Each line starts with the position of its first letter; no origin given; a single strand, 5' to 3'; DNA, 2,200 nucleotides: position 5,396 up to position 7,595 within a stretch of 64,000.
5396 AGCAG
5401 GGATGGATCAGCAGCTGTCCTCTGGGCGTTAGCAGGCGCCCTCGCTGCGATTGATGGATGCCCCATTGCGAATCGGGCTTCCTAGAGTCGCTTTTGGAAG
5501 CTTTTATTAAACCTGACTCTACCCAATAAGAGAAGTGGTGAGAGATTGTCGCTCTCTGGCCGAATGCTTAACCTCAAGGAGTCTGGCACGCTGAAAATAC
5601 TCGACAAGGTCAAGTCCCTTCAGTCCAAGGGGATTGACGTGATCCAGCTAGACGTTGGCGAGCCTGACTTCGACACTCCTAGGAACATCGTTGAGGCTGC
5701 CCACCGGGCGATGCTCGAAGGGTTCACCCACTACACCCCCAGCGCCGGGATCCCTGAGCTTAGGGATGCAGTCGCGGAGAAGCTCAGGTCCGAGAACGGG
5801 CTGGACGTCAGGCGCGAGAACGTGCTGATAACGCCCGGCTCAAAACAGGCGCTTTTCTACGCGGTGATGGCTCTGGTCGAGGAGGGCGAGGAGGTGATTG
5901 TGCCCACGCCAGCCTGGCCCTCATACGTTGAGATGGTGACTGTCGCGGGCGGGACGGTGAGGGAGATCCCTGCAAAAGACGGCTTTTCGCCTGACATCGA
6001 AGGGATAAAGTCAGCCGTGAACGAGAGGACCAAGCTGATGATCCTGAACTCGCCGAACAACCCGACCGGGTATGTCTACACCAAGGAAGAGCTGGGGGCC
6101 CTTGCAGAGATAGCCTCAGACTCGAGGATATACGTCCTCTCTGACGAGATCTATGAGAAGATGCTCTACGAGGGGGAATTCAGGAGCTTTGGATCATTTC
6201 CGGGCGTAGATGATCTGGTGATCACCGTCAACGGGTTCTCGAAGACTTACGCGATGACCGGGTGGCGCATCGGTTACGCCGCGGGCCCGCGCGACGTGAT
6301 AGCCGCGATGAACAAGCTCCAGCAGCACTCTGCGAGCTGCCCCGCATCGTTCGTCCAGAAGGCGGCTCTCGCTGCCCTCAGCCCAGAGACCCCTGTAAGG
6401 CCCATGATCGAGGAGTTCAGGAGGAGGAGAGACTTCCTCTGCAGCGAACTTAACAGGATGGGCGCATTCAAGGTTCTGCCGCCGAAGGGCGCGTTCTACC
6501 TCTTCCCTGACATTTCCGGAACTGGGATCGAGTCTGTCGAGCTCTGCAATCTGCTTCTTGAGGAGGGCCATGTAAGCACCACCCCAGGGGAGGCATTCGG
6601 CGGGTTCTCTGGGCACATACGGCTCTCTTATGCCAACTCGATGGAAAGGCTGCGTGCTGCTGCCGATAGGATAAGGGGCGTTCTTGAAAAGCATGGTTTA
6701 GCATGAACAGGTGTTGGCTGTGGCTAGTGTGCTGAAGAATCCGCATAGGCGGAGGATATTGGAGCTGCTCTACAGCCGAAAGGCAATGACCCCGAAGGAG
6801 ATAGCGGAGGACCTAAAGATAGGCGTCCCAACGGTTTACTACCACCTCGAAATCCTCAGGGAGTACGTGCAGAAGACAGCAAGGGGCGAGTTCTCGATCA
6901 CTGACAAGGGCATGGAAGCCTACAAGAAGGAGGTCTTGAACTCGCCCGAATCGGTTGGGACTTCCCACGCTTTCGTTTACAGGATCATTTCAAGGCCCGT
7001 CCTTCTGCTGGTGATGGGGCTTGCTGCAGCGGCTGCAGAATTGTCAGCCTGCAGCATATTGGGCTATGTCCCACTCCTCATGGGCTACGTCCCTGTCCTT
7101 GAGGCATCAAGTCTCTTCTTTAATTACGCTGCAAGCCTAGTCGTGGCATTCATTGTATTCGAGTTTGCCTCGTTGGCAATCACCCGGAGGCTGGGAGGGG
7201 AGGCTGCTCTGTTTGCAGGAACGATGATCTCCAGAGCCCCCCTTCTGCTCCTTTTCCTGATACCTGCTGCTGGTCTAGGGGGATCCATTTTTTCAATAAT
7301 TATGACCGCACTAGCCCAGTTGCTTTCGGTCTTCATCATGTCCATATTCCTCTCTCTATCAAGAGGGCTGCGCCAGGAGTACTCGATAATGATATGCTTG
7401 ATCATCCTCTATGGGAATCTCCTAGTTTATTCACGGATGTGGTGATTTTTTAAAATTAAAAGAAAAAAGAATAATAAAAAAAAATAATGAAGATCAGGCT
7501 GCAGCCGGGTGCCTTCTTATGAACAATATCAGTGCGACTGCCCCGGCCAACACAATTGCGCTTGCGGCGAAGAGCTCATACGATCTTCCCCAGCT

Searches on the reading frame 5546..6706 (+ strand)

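Call 67: search_protein_families(library=pfam, proteins=[window:5546-6706:+], max_evalue=0.001)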
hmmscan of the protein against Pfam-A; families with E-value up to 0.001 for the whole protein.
window:5546-6706:+ (386 aa): 3 families
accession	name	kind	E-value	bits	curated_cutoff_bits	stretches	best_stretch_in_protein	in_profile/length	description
PF00155.27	Aminotran_1_2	-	7.3e-79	266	19.7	1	31-376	2-361/361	Aminotransferase class I and II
PF00266.25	Aminotran_5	-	2.5e-05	23.9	21.5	1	88-188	58-166/371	Aminotransferase class-V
PF01041.23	DegT_DnrJ_EryC1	-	2.6e-05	24.1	19.8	1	101-200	50-145/360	DegT/DnrJ/EryC1/StrS aminotransferase family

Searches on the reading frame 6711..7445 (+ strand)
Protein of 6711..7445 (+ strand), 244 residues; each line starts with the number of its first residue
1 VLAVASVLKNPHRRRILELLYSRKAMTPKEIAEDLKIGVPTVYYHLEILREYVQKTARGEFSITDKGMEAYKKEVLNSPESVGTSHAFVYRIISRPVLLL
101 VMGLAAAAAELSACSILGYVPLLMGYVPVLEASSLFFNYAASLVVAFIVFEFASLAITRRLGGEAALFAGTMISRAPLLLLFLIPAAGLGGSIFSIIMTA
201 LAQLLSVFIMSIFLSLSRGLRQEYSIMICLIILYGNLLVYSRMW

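Call 67: search_protein_families(library=pfam, proteins=[window:6711-7445:+], max_evalue=0.001)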
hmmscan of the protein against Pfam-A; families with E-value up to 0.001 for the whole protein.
window:6711-7445:+ (244 aa): 5 families
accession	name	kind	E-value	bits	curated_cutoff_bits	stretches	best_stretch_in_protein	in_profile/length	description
PF12840.13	HTH_20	-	6.8e-12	45.6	27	1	10-51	3-44/51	Helix-turn-helix domain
PF01022.26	HTH_5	-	3.7e-09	36.8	22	1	10-51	1-41/47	Bacterial regulatory protein, arsR family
PF21476.4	PF0610-like_N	-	8.4e-07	29.6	33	1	13-50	3-39/50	PF0610-like, N-terminal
PF13412.12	HTH_24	-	5.7e-05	23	21.9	1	10-51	2-43/48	Winged helix-turn-helix DNA-binding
PF08279.18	HTH_11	-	0.001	19.4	25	0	13-52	2-42/55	HTH domain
